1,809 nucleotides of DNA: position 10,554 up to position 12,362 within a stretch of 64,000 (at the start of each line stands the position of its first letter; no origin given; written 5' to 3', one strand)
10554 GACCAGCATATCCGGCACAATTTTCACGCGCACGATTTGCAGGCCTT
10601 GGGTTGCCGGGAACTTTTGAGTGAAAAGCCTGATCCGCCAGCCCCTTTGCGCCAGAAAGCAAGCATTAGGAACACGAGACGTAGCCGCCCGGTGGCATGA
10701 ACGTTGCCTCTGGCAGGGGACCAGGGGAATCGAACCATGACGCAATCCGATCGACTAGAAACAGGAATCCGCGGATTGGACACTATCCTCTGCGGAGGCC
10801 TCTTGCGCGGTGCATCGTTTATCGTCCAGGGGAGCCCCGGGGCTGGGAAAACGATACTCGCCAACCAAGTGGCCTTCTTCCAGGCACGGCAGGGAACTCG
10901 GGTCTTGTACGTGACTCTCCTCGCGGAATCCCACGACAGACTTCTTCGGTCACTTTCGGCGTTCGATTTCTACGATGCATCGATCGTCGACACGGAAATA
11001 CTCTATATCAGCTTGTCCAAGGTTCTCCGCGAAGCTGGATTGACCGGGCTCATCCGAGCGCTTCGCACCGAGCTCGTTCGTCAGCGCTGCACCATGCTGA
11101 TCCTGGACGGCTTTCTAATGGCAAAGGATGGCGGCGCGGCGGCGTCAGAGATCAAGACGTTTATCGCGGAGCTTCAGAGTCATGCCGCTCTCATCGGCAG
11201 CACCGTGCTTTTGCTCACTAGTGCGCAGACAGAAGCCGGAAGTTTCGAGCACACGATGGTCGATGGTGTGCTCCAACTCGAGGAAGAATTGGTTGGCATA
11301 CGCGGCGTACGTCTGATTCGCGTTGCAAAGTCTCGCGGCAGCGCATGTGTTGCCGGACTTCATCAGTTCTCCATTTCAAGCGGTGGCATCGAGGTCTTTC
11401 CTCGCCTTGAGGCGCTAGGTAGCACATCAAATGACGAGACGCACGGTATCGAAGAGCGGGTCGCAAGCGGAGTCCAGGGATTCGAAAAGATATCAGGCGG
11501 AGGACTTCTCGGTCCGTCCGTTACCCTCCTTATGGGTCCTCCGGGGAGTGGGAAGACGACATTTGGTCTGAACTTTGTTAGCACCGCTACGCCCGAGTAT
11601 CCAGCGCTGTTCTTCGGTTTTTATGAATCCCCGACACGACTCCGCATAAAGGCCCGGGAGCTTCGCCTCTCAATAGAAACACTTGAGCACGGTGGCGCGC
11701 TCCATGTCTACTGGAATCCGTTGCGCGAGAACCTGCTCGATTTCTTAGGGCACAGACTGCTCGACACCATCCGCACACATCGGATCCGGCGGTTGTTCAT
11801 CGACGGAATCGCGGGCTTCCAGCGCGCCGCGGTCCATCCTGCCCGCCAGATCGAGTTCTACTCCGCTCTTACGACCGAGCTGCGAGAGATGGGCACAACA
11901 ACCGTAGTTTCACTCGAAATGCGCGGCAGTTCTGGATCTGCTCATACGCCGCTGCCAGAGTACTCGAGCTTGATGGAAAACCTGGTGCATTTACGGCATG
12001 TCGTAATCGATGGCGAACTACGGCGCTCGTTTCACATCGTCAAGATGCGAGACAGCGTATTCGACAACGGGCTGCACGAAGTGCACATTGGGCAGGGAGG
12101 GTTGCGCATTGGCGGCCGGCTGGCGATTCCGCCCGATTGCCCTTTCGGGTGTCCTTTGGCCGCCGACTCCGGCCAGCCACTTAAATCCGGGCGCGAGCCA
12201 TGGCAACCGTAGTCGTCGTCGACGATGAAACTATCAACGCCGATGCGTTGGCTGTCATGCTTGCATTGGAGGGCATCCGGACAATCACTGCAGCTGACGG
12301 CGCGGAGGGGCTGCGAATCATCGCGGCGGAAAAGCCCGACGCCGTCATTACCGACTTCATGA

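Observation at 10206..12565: KaiC-like double ATPase overlapping a single-domain response regulator, with no KaiB or KaiA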

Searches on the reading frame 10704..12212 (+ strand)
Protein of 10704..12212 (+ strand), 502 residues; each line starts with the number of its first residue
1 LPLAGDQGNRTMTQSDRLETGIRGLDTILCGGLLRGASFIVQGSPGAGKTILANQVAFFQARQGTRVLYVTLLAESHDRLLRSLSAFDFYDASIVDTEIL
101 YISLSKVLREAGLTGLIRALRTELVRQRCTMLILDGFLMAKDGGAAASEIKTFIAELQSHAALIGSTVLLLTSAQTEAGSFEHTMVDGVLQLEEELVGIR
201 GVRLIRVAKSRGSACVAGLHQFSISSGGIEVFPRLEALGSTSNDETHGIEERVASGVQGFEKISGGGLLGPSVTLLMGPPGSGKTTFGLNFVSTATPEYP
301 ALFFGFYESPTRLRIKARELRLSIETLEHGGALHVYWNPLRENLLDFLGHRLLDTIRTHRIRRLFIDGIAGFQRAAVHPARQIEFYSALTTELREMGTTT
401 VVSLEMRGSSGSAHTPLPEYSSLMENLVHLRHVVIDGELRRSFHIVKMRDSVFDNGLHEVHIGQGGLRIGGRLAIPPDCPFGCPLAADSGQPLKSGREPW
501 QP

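Call 3: search_protein_families(library=pfam, proteins=[window:10704-12212:+], max_evalue=0.01)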
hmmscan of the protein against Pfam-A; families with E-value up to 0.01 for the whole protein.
window:10704-12212:+ (502 aa): 25 families
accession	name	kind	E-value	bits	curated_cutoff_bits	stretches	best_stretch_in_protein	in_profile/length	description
PF06745.19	ATPase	-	5.7e-55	186.6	26.6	2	253-470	1-227/231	KaiC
PF13481.12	AAA_25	-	6.4e-10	39.4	27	1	14-171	11-187/195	AAA domain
PF13401.12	AAA_22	-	2.7e-08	34.7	27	1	272-372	6-96/130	AAA domain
PF20720.3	nSTAND3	-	1.2e-06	28.8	27.2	1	40-80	21-61/155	Novel STAND NTPase 3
PF05729.18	NACHT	-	1.5e-06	28.6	26.7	0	40-177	4-133/167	NACHT domain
PF03796.21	DnaB_C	-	2.5e-06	27.5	27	1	18-85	2-69/255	DnaB-like helicase C terminal domain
PF25199.1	nSTAND_NTPase5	-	2.5e-05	24.6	34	0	38-95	43-102/145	Novel STAND NTPase 5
PF09848.15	SLFN-g3_helicase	-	3.1e-05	23.9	24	1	38-60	3-25/354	Schlafen group 3, DNA/RNA helicase domain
PF07088.17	GvpD_P-loop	-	3.3e-05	24.3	24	0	275-302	14-41/189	GvpD gas vesicle protein, P-loop domain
PF13604.12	AAA_30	-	6.4e-05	23.2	27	0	39-83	21-65/191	AAA domain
PF00004.35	AAA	-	7.4e-05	23.6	21.2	0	275-290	2-17/131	ATPase family associated with various cellular activities (AAA)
PF13173.12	AAA_14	-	7.6e-05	23.2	27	0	273-311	4-42/129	AAA domain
PF13191.12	AAA_16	-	9.2e-05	23.4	32.6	0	37-138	25-142/167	AAA ATPase domain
PF01695.23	IstB_IS21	-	0.00011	22.2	24.1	1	39-72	95-128/238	IstB-like ATP binding protein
PF24883.2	NPHP3_N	-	0.00016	22.3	24.8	0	39-75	25-61/164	Nephrocystin 3, N-terminal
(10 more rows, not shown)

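Call 4: search_protein_families(library=ncbifam, proteins=[window:10704-12212:+], max_evalue=0.01)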
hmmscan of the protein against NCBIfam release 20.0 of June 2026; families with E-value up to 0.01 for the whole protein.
window:10704-12212:+ (502 aa): 25 families
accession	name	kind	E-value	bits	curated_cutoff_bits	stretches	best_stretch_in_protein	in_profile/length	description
NF006799.0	PRK09302.1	equivalog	9.9e-50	169.5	408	1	14-470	9-472/515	circadian clock protein KaiC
TIGR02655.1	circ_KaiC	equivalog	8.1e-31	107.2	546.25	1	17-469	2-461/484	circadian clock protein KaiC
TIGR03877.1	thermo_KaiC_1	hypoth_equivalog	3.9e-22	78.9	307.25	2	17-88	3-73/238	KaiC domain-containing protein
TIGR03880.1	KaiC_arch_3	hypoth_equivalog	7.2e-22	78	249.45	2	21-232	1-218/224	KaiC domain-containing protein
TIGR03881.1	KaiC_arch_4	hypoth_equivalog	1.4e-21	77.3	247.8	2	17-119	2-102/231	KaiC domain-containing protein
TIGR00416.1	sms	equivalog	1.2e-15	57.3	403.05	2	14-72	72-130/454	DNA repair protein RadA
NF006861.0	PRK09361.1-1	equivalog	4.2e-12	46.1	278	1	15-87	2-74/235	DNA repair and recombination protein RadB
NF052589.1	ArlH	equivalog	7.6e-12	45.4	215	1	25-231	9-223/229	archaellum protein ArlH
NF004723.0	PRK06067.1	subfamily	1.6e-11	44.2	194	1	13-231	11-235/243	flagellar accessory protein FlaH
TIGR03600.1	phage_DnaB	exception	8.8e-10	38.1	498.65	1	18-82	177-241/421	phage replicative helicase, DnaB family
TIGR02237.1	recomb_radB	equivalog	2.8e-08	33.9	172.4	1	25-86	1-62/210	DNA repair and recombination protein RadB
TIGR03878.1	thermo_KaiC_2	hypoth_equivalog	1.4e-07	31.1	232.2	1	31-76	31-76/259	KaiC domain-containing protein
NF038214.1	IS21_help_AAA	equivalog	1.5e-05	24.8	200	0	36-72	90-126/232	IS21-like element helper ATPase IstB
NF006320.0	PRK08533.1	equivalog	2.9e-05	23.8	215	1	25-175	13-162/230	flagellar accessory protein FlaH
NF003301.0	PRK04301.1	equivalog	7.3e-05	22.1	259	0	14-58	79-123/316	DNA repair and recombination protein RadA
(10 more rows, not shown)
